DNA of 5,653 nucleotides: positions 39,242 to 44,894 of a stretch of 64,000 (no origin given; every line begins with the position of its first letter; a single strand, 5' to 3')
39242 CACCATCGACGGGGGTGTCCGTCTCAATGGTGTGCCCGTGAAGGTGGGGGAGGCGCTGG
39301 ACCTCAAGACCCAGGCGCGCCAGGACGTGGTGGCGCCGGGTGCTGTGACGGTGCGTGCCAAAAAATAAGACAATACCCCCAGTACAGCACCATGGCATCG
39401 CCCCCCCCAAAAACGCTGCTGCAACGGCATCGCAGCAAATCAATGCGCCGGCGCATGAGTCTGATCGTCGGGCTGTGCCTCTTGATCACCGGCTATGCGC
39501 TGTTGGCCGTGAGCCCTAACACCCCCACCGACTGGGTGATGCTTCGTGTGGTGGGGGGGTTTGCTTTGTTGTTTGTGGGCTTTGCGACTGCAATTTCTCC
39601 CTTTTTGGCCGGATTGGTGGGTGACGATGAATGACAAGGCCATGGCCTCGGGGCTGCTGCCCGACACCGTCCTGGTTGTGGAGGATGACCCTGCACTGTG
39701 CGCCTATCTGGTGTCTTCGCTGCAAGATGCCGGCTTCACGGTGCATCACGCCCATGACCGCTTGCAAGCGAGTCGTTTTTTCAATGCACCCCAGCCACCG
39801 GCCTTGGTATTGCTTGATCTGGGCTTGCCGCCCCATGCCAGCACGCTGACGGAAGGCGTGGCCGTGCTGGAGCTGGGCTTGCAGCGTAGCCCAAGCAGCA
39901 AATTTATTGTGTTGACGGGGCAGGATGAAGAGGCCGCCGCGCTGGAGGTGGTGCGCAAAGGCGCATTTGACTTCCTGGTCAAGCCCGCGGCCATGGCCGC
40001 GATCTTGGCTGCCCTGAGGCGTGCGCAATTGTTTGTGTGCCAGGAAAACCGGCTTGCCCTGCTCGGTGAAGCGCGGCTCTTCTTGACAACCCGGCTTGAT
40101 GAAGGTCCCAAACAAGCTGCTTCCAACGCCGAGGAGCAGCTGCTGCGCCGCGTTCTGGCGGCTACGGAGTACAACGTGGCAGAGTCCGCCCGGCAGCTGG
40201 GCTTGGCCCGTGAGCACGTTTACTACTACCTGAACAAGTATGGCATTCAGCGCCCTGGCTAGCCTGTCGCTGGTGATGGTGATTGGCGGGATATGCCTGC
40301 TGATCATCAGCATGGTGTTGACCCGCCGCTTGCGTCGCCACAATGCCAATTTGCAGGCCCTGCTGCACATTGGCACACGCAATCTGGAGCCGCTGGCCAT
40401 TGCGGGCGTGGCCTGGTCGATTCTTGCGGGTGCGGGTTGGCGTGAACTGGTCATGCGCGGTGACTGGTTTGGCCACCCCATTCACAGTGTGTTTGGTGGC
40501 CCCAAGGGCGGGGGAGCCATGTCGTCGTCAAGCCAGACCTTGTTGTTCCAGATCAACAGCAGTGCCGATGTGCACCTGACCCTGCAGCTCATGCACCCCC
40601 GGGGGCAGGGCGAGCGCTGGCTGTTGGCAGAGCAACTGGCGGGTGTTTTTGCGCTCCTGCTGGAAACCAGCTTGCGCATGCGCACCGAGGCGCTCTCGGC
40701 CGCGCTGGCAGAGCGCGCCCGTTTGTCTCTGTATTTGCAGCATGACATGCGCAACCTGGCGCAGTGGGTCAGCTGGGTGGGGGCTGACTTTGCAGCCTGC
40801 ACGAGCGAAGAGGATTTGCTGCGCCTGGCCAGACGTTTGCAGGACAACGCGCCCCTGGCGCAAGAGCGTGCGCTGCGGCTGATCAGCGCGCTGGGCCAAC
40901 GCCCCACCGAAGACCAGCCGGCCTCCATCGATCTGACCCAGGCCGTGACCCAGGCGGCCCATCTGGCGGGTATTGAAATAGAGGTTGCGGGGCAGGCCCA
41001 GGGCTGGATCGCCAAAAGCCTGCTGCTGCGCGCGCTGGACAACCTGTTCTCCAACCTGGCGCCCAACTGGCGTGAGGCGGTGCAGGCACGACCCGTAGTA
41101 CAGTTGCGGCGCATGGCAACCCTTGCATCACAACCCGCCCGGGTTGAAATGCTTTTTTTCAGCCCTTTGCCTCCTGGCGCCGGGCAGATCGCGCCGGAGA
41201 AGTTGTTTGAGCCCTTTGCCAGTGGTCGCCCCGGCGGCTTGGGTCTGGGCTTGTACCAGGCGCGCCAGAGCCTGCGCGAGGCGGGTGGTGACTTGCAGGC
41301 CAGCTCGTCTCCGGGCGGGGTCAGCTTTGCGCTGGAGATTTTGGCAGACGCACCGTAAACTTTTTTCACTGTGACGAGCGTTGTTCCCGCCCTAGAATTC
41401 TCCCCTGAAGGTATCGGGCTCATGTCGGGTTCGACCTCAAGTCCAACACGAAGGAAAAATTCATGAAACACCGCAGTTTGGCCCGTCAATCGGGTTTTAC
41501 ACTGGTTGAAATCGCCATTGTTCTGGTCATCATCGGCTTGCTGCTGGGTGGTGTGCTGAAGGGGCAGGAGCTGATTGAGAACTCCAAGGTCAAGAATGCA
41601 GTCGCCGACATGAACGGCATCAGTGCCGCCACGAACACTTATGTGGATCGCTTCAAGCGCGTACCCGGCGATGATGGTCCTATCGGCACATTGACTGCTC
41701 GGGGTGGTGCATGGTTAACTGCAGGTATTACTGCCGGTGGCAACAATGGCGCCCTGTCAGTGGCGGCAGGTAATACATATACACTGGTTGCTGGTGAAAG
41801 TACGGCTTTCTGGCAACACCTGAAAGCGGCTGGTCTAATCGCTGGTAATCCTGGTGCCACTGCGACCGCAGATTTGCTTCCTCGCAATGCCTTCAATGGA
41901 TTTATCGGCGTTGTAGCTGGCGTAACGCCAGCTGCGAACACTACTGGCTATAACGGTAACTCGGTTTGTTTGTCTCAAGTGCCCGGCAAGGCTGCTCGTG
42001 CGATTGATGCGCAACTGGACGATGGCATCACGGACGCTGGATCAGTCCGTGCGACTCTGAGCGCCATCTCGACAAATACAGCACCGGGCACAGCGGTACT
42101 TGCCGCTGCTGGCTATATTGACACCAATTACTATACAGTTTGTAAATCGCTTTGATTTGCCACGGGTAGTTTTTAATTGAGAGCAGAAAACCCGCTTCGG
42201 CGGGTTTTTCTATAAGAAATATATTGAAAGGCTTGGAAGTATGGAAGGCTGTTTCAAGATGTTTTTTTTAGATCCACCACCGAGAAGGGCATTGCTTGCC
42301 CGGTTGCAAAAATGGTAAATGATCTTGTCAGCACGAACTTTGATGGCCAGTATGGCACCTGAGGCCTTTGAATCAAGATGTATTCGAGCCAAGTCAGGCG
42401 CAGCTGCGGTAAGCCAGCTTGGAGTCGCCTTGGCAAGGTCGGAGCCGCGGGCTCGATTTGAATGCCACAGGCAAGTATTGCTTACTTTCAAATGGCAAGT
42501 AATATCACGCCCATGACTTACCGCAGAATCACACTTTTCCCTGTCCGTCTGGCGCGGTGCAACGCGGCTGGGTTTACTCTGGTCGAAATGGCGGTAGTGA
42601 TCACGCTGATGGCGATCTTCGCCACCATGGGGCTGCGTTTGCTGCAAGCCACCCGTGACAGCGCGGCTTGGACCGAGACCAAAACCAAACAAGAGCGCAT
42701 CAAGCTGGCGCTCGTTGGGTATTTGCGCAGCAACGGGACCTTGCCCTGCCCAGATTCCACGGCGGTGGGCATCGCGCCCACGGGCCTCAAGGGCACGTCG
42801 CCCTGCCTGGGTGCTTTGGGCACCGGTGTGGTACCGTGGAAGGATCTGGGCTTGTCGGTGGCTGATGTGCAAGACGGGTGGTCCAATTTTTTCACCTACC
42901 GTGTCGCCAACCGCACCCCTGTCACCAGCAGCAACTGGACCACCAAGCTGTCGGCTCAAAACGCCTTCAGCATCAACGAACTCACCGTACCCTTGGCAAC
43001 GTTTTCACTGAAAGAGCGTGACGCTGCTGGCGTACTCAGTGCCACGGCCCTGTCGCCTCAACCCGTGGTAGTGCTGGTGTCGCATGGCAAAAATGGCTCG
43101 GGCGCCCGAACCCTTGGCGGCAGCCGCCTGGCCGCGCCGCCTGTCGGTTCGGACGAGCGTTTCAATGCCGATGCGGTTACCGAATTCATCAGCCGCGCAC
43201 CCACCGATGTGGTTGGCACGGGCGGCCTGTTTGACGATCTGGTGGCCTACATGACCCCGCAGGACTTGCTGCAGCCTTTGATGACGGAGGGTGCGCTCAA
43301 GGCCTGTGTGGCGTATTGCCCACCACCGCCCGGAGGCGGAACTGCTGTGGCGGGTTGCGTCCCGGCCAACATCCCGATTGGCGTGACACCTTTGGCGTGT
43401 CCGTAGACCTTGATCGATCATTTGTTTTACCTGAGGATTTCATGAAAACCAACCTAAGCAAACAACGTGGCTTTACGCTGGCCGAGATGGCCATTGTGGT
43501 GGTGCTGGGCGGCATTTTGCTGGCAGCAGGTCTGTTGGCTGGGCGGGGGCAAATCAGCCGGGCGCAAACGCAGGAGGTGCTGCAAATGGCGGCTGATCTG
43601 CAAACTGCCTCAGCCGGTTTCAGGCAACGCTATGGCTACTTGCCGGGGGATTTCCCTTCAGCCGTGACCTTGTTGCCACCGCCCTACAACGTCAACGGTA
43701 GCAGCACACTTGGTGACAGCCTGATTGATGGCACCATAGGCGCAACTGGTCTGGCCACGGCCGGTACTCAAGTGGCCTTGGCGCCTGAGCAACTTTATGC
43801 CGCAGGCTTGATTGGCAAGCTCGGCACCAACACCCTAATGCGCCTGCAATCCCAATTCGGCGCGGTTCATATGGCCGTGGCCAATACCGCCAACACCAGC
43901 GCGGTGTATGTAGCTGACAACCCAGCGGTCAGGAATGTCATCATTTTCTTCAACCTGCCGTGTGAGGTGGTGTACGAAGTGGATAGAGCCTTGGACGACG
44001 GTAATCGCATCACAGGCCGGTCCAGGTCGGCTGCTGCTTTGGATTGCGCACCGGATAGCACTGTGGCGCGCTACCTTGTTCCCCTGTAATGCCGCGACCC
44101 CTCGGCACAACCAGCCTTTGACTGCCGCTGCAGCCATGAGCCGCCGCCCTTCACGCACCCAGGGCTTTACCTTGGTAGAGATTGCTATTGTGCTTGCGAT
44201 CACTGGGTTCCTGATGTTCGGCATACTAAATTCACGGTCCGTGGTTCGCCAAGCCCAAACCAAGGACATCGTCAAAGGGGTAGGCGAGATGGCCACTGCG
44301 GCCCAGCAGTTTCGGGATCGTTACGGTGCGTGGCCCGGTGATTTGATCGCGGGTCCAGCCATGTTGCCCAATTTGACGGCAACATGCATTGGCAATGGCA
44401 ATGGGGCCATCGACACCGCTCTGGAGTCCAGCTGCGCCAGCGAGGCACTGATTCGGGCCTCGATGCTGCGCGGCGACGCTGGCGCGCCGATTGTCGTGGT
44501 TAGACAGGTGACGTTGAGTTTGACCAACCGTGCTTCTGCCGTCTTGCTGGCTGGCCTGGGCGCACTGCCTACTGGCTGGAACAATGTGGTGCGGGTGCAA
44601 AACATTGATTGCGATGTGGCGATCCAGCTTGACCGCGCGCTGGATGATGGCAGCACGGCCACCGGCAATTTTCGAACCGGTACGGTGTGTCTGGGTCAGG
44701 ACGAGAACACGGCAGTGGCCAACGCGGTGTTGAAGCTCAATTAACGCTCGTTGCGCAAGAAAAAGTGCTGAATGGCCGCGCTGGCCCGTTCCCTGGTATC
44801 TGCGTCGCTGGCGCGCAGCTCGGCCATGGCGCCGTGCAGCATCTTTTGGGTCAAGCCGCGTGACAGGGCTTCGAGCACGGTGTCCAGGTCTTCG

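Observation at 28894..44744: Second, self-contained type IV filament locus (MSHA/T2SS-like) with an embedded two-component system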

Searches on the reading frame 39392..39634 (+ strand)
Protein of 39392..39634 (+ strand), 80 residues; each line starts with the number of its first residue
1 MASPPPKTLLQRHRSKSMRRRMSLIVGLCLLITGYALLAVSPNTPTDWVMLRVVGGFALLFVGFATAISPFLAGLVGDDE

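Call 5: search_protein_families(library=pfam, proteins=[window:39392-39634:+], max_evalue=0.01)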
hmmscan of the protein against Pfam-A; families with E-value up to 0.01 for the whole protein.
window:39392-39634:+ (80 aa): 0 families

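Call 7: search_protein_families(library=ncbifam, proteins=[window:39392-39634:+], max_evalue=0.01)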
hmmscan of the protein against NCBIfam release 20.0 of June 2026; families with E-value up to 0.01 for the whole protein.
window:39392-39634:+ (80 aa): 3 families
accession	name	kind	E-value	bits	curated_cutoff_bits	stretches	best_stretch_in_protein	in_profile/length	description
NF041635.1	STM3941_fam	subfamily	0.00079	19.4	40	1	19-66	2-49/157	STM3941 family protein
NF058603.1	SCO2097_fam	equivalog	0.0028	18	110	1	13-70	38-85/129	SCO2097 family morphological protein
NF000510.1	efflux_Cmx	exception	0.0036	16.5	800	1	17-64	265-312/391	chloramphenicol efflux MFS transporter Cmx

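Call 21: search_protein_families(library=pfam, proteins=[window:39392-39634:+], max_evalue=10)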
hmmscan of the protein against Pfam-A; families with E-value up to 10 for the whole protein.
window:39392-39634:+ (80 aa): 10 families
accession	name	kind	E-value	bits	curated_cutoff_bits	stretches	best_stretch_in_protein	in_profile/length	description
PF04247.17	SirB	-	0.01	16.4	30.9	1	13-65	32-86/120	Invasion gene expression up-regulator, SirB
PF03779.20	SPW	-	0.015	16.1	31.5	1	20-75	28-73/93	SPW repeat domain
PF25587.1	Rv2743c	-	0.016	15.3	27.7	1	7-66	18-74/237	Rv2743c family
PF20237.3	DUF6594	-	0.032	14.6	30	1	8-65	163-215/238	Family of unknown function (DUF6594)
PF00083.30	Sugar_tr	-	0.034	13.5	22.3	1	18-73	73-127/452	Sugar (and other) transporter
PF07690.21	MFS_1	-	0.11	11.8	33.4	1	19-68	61-110/347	Major Facilitator Superfamily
PF11239.13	DUF3040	-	0.12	13.1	24.7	1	13-64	34-82/84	Protein of unknown function (DUF3040)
PF07787.17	TMEM43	-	0.27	11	23.3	1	11-72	176-238/250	Transmembrane protein 43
PF11127.14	YgaP-like_TM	-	1.9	9.1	25.3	1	50-77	11-40/66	Inner membrane protein YgaP-like, transmembrane domain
PF11381.13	DUF3185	-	3.3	8.2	25.3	1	25-39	2-16/59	Protein of unknown function (DUF3185)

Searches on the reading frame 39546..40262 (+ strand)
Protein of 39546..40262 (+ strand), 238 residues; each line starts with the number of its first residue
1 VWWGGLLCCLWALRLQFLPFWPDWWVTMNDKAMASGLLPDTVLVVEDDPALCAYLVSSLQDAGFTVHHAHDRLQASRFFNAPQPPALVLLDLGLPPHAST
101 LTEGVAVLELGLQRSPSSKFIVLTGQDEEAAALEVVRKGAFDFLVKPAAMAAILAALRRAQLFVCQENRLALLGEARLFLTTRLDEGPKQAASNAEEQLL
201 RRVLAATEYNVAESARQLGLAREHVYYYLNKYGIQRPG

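Call 5: search_protein_families(library=pfam, proteins=[window:39546-40262:+], max_evalue=0.01)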
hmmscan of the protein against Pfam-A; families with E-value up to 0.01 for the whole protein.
window:39546-40262:+ (238 aa): 2 families
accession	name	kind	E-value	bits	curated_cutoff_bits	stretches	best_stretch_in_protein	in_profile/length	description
PF00072.30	Response_reg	-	3.4e-16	59.8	30.2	1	42-157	1-110/111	Response regulator receiver domain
PF02954.25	HTH_8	-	0.00025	21.2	22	1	195-232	5-42/42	Bacterial regulatory protein, Fis family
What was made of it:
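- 39627..40262 (+): g10: response regulator, REC + Fis-type HTH, without a sigma54 AAA+ domain. Response_reg 59.8 bits; HTH_8 21.2 bits, just under its cutoff of 22 (call 5).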

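Call 7: search_protein_families(library=ncbifam, proteins=[window:39546-40262:+], max_evalue=0.01)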
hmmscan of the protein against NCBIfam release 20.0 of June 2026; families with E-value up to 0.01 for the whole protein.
window:39546-40262:+ (238 aa): 64 families (the best 25 are shown)
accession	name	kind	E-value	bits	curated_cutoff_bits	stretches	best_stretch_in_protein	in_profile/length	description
TIGR02915.1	PEP_resp_reg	equivalog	4.5e-27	95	502.6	2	42-162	1-118/445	PEP-CTERM-box response regulator transcription factor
NF008469.0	PRK11361.1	equivalog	2.6e-16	59.4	714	1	41-160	6-119/461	acetoacetate metabolism transcriptional regulator AtoC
NF033791.1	ActR_PrrA_rreg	equivalog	3.3e-16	59.8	250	1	41-227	3-165/173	ActR/PrrA/RegA family redox response regulator transcription factor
TIGR01818.1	ntrC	equivalog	2.5e-12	46.4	558.6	1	42-161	1-114/463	nitrogen regulation protein NR(I)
NF045505.1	RR_RssB_Pseudo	equivalog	1.8e-11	43.7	700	1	41-162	7-127/394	two-component system response regulator RssB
TIGR02154.1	PhoB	equivalog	3.2e-11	43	296.2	1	41-160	4-123/226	phosphate regulon transcriptional regulator PhoB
NF007928.2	PRK10643.1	equivalog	5.3e-11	42.6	330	1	42-158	3-113/216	two-component system response regulator PmrA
NF047793.1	ResRegPgtA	equivalog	5.3e-11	42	650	1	41-160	7-120/414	two-component system response regulator PgtA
NF051870.1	NAssimRespRegNtrX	equivalog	1.2e-10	40.9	600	1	41-160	3-118/452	nitrogen assimilation response regulator NtrX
NF040689.1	MtrAB_MtrA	equivalog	2.6e-10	40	300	1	42-166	1-117/219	MtrAB system response regulator MtrA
NF008078.0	PRK10816.1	equivalog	3.5e-10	39.8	336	1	42-158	3-113/223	two-component system response regulator PhoP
NF007820.0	PRK10529.1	equivalog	9.4e-10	38.3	325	1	41-160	3-115/225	two-component system response regulator KdpE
TIGR03787.1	marine_sort_RR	equivalog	1.4e-09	37.8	335.7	1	42-168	3-129/227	proteobacterial dedicated sortase system response regulator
NF011695.0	PRK15115.1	equivalog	4.4e-09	35.6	763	1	40-160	7-121/445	two-component system response regulator GlrR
NF040749.1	tetrathio_RR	equivalog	8.9e-09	35.3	290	1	43-167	3-121/191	tetrathionate respiration response regulator TtrR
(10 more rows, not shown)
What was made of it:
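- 39627..40262 (+): Best NCBIfam match is the PrsR receiver, 95 bits vs cutoff 502.6 (call 7).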

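Call 78: search_solved_structures(query=window:39627-40262:+, max_evalue=1e-8)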
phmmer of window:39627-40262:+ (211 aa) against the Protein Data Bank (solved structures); distinct sequences matched with E-value up to 1e-8: 10.
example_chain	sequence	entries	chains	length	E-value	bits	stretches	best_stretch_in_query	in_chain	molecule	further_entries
4l4u_A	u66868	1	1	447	1.7e-13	54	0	14-133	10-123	Transcriptional regulator (NtrC family)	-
1ny5_A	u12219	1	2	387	4.1e-12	49.5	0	15-133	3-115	transcriptional regulator (NtrC family)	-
3rqi_A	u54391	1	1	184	1.5e-10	44.4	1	14-194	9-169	Response regulator protein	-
3eq2_A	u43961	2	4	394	5.1e-10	42.6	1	13-133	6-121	Probable two-component response regulator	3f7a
28tm_A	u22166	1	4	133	9.4e-10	41.7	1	13-129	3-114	C-terminal domain of PAS domain-containing hybrid sensor histidine kinase/response regulat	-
2pkx_A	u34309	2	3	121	1.1e-09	41.5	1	15-131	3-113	Transcriptional regulatory protein phoP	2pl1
1zy2_A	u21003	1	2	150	2.5e-09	40.4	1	15-133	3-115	transcriptional regulator NtrC1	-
3q9s_A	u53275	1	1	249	4.1e-09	39.7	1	13-134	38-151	DNA-binding response regulator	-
3dzd_A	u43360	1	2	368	4.2e-09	39.6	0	15-133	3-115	Transcriptional regulator (NtrC family)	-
1zh2_A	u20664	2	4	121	9.9e-09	38.4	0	14-133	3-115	KDP operon transcriptional regulatory protein kdpE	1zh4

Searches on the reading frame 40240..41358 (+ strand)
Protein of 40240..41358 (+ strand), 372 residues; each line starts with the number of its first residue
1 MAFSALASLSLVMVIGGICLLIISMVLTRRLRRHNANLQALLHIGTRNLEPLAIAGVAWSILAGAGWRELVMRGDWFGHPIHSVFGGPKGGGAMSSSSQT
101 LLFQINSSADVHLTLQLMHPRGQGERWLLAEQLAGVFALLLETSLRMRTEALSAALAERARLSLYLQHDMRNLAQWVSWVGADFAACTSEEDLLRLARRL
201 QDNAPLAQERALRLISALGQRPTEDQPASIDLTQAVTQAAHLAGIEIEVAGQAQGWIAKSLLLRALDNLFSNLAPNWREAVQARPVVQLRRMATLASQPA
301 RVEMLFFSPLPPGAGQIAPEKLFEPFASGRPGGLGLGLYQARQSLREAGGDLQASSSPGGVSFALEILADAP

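Call 5: search_protein_families(library=pfam, proteins=[window:40240-41358:+], max_evalue=0.01)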
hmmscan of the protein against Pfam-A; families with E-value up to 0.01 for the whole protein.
window:40240-41358:+ (372 aa): 1 family
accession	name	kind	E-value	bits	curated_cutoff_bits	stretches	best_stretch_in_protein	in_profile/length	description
PF02518.31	HATPase_c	-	0.0001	23.2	26.4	1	320-366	55-106/111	Histidine kinase-, DNA gyrase B-, and HSP90-like ATPase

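Call 7: search_protein_families(library=ncbifam, proteins=[window:40240-41358:+], max_evalue=0.01)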
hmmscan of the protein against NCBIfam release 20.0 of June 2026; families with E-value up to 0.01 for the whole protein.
window:40240-41358:+ (372 aa): 5 families
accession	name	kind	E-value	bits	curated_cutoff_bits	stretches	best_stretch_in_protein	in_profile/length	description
TIGR02916.1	PEP_his_kin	equivalog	4.9e-11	41.9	300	1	157-360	473-671/679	XrtA/PEP-CTERM system histidine kinase PrsK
NF008468.0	PRK11360.1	equivalog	0.00015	20.3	646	1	267-365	508-604/616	two-component system sensor histidine kinase AtoS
NF010411.0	PRK13837.1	equivalog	0.00081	17.5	647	1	320-364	625-670/828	two-component system VirA-like sensor kinase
NF008293.1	PRK11073.1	equivalog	0.00094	18.5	240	1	313-365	291-343/349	nitrogen regulation protein NR(II)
NF040750.1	tetrathio_HK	equivalog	0.0017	16.9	750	1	313-354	497-538/555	tetrathionate respiration histidine kinase TtrS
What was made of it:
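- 40240..41358 (+): g11: histidine kinase with a short membrane anchor and almost no periplasmic loop (intramembrane-sensing type, inferred). PrsK C-terminal kinase core E 5e-11, weak HATPase_c (calls 5, 7).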

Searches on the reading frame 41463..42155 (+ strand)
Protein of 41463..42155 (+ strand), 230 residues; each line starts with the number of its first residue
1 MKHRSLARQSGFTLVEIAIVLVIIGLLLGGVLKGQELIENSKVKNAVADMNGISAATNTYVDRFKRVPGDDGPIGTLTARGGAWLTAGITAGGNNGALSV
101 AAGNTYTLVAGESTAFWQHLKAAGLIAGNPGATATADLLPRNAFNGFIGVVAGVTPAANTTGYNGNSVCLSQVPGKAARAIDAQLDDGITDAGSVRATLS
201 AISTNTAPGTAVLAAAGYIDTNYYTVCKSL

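Call 5: search_protein_families(library=pfam, proteins=[window:41463-42155:+], max_evalue=0.01)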
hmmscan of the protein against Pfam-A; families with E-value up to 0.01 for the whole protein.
window:41463-42155:+ (230 aa): 1 family
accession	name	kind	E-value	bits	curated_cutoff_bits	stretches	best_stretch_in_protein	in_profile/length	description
PF07963.17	N_methyl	-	8e-07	28.8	21.2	1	7-32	2-27/27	Prokaryotic N-terminal methylation motif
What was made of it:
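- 41463..42155 (+): g12: major pilin (11-aa leader, G-1/F+1/E+5, two C-terminal cysteines). N_methyl 28.8 bits (call 5).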

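Call 7: search_protein_families(library=ncbifam, proteins=[window:41463-42155:+], max_evalue=0.01)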
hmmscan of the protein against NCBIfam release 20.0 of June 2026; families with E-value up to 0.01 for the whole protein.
window:41463-42155:+ (230 aa): 4 families
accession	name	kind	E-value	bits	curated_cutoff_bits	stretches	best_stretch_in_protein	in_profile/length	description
TIGR01710.1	typeII_sec_gspG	equivalog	1.4e-06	28.4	88.85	1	10-70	1-62/134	type II secretion system major pseudopilin GspG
TIGR01708.2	typeII_sec_gspH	equivalog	6e-06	26.3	80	1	9-35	1-27/169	type II secretion system minor pseudopilin GspH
TIGR02532.1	IV_pilin_GFxxxE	domain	3.6e-05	23.4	16.3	1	9-32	1-24/24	prepilin-type N-terminal cleavage/methylation domain-containing protein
NF040999.1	pilin_ComGC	equivalog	0.00094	19.3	75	1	9-28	1-20/84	competence type IV pilus major pilin ComGC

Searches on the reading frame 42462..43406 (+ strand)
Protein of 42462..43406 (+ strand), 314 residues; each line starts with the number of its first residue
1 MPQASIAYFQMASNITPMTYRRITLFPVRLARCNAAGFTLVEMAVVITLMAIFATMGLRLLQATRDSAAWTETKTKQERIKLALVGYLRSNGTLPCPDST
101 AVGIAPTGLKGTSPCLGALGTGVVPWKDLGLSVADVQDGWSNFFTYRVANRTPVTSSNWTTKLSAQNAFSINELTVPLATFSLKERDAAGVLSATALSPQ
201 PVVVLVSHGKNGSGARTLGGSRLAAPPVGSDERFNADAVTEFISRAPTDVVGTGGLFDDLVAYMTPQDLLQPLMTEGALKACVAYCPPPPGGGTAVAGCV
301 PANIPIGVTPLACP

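Call 5: search_protein_families(library=pfam, proteins=[window:42462-43406:+], max_evalue=0.01)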
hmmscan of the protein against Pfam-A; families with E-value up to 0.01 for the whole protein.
window:42462-43406:+ (314 aa): 1 family
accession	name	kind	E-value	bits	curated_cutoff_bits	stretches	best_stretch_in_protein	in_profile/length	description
PF07963.17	N_methyl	-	4.3e-06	26.5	21.2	1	34-57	3-26/27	Prokaryotic N-terminal methylation motif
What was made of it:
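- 42462..43406 (+): g13: Cys-rich minor pilin (probable start ATG 42513); shares an LPCPD...PWK region with a 680-700-aa orphan protein of related loci. N_methyl 26.5 bits (call 5).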

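Call 7: search_protein_families(library=ncbifam, proteins=[window:42462-43406:+], max_evalue=0.01)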
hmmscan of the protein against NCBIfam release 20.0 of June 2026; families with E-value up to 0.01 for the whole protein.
window:42462-43406:+ (314 aa): 5 families
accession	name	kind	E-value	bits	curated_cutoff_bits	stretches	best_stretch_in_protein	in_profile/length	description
TIGR01708.2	typeII_sec_gspH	equivalog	0.00022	21.3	80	1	36-80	2-43/169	type II secretion system minor pseudopilin GspH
TIGR02532.1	IV_pilin_GFxxxE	domain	0.00022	20.9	16.3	1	36-58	2-24/24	prepilin-type N-terminal cleavage/methylation domain-containing protein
TIGR01710.1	typeII_sec_gspG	equivalog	0.0003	20.8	88.85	1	37-98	2-63/134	type II secretion system major pseudopilin GspG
NF007862.0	PRK10574.1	equivalog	0.0023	18.1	138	1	35-72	4-41/145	prepilin peptidase-dependent pilin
NF007800.0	PRK10506.1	equivalog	0.0027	17.5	158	1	35-71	8-44/163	prepilin peptidase-dependent protein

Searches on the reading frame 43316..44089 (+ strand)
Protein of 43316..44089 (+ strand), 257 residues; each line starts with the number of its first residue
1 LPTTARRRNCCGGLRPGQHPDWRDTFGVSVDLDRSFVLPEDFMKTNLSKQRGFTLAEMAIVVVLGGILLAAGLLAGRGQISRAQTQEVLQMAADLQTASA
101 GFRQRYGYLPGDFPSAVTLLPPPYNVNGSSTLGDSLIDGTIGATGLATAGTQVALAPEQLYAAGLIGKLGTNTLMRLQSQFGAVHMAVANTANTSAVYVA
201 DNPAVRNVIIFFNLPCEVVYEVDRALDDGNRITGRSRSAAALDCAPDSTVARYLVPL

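Call 5: search_protein_families(library=pfam, proteins=[window:43316-44089:+], max_evalue=0.01)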
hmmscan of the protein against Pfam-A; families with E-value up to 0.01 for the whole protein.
window:43316-44089:+ (257 aa): 2 families
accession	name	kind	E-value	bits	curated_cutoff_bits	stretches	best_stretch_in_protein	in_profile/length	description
PF07963.17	N_methyl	-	8.1e-07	28.8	21.2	1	48-72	2-26/27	Prokaryotic N-terminal methylation motif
PF24258.1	DUF7459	-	0.0029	18.3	27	1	187-244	47-98/105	Domain of unknown function (DUF7459)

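Call 7: search_protein_families(library=ncbifam, proteins=[window:43316-44089:+], max_evalue=0.01)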
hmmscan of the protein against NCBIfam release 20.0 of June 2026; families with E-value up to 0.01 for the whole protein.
window:43316-44089:+ (257 aa): 3 families
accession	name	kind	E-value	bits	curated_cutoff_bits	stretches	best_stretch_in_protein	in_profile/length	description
TIGR02532.1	IV_pilin_GFxxxE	domain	7.5e-06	25.6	16.3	1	50-73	1-24/24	prepilin-type N-terminal cleavage/methylation domain-containing protein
TIGR01708.2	typeII_sec_gspH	equivalog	6.1e-05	23.1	80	1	50-98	1-50/169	type II secretion system minor pseudopilin GspH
NF007862.0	PRK10574.1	equivalog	0.00084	19.5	138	1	48-98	2-52/145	prepilin peptidase-dependent pilin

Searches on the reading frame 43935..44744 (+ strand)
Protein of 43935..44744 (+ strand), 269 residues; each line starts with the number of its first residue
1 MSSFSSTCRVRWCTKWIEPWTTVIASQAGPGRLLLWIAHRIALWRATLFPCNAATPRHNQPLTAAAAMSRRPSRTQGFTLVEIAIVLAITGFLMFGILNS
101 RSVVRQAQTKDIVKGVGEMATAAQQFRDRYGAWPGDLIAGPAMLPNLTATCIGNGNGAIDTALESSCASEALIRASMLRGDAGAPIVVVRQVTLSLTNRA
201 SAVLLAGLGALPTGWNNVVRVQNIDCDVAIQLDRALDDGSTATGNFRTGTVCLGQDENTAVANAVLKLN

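Call 5: search_protein_families(library=pfam, proteins=[window:43935-44744:+], max_evalue=0.01)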
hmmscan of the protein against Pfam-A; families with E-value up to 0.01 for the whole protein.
window:43935-44744:+ (269 aa): 1 family
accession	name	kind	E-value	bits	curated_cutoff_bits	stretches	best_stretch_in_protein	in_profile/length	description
PF07963.17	N_methyl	-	8e-06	25.7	21.2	1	73-97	2-26/27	Prokaryotic N-terminal methylation motif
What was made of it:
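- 44136..44744 (+): g15: minor pilin, paralogue of g12; its stop codon overlaps the hemA stop codon (TTAA). N_methyl 25.7 bits (call 5).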

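Call 7: search_protein_families(library=ncbifam, proteins=[window:43935-44744:+], max_evalue=0.01)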
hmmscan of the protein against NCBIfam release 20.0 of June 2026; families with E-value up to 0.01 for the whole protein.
window:43935-44744:+ (269 aa): 3 families
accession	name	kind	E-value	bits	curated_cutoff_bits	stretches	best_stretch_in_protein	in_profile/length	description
TIGR02532.1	IV_pilin_GFxxxE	domain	0.0025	17.6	16.3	1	76-96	2-22/24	prepilin-type N-terminal cleavage/methylation domain-containing protein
TIGR01710.1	typeII_sec_gspG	equivalog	0.0032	17.5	88.85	1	76-134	1-60/134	type II secretion system major pseudopilin GspG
NF041775.1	typeIV_PilA_Myxo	equivalog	0.009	16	400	0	68-113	3-52/214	type IV pilin protein PilA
